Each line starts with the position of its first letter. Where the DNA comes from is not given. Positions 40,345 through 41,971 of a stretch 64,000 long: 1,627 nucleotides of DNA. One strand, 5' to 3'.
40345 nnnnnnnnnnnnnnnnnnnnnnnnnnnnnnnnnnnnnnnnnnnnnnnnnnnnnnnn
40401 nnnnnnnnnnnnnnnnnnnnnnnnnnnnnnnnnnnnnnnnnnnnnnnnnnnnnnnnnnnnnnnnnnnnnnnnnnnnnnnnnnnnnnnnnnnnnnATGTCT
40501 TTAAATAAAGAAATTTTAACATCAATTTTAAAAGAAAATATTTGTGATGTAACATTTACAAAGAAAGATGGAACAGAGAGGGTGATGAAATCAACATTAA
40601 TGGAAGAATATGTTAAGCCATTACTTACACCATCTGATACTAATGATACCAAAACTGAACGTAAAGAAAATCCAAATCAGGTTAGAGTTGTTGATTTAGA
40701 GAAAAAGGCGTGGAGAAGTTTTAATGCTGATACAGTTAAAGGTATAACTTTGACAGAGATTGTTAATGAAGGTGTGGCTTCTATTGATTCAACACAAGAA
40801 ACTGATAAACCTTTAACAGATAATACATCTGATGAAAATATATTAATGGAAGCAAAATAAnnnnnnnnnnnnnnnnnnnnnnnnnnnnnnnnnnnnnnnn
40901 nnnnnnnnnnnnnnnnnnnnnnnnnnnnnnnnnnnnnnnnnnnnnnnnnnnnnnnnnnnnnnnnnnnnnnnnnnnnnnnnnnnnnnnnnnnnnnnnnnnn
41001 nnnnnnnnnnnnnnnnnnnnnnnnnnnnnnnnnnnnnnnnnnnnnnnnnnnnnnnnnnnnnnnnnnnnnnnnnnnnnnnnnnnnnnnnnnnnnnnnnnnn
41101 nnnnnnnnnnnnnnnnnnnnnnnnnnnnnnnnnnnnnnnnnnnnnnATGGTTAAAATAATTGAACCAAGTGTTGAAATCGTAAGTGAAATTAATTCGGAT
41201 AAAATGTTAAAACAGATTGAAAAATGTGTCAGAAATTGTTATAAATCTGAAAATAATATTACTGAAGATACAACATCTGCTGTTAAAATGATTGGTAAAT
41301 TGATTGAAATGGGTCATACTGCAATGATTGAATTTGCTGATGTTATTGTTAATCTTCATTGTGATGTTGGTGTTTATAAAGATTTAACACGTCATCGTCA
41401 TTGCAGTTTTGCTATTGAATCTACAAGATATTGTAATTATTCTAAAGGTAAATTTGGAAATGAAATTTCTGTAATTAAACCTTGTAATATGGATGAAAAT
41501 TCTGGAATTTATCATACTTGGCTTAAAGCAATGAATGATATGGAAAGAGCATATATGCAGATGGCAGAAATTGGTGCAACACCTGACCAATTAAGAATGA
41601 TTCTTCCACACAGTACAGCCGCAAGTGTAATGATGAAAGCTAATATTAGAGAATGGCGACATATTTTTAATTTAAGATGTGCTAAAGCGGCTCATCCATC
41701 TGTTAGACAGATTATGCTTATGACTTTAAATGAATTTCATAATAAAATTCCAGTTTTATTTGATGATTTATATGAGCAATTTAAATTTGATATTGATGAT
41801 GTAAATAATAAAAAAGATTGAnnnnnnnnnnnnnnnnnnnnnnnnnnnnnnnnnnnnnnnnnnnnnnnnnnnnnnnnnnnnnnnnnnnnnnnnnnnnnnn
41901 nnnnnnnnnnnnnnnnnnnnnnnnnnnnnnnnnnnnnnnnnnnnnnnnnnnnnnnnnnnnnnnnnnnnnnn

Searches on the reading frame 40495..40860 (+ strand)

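Call 51: search_protein_families(library=phrogs, proteins=[window:40495-40860:+], max_evalue=0.001)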
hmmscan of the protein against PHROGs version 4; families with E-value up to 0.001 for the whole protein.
window:40495-40860:+ (121 aa): 3 families
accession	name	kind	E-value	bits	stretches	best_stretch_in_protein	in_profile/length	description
phrog_1086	-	unknown function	9.6e-20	71.5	1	4-87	33-116/137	-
phrog_10657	-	tail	9.2e-09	36.4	1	5-90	8-99/172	tail fiber protein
phrog_2267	-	unknown function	4.1e-06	27.9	1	6-88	18-98/112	-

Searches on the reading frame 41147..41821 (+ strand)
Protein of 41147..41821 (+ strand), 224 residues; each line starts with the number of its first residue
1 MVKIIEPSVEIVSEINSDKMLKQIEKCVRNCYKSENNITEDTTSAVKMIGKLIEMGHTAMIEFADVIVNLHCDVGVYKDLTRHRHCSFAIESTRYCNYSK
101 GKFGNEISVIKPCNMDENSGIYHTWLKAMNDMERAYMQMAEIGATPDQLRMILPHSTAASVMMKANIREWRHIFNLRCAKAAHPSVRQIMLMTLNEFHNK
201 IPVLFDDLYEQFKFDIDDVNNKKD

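Call 51: search_protein_families(library=phrogs, proteins=[window:41147-41821:+], max_evalue=0.001)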
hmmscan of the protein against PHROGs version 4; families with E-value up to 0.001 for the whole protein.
window:41147-41821:+ (224 aa): 3 families
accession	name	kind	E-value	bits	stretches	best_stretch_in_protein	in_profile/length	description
phrog_85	-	DNA, RNA and nucleotide metabolism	5.9e-32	112.1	1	21-212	388-587/866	thymidylate synthase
phrog_10644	-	DNA, RNA and nucleotide metabolism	1.2e-08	36.2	1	128-202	74-148/160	thymidylate synthase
phrog_24884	-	DNA, RNA and nucleotide metabolism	0.00038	20.9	1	136-219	202-284/321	thymidylate synthase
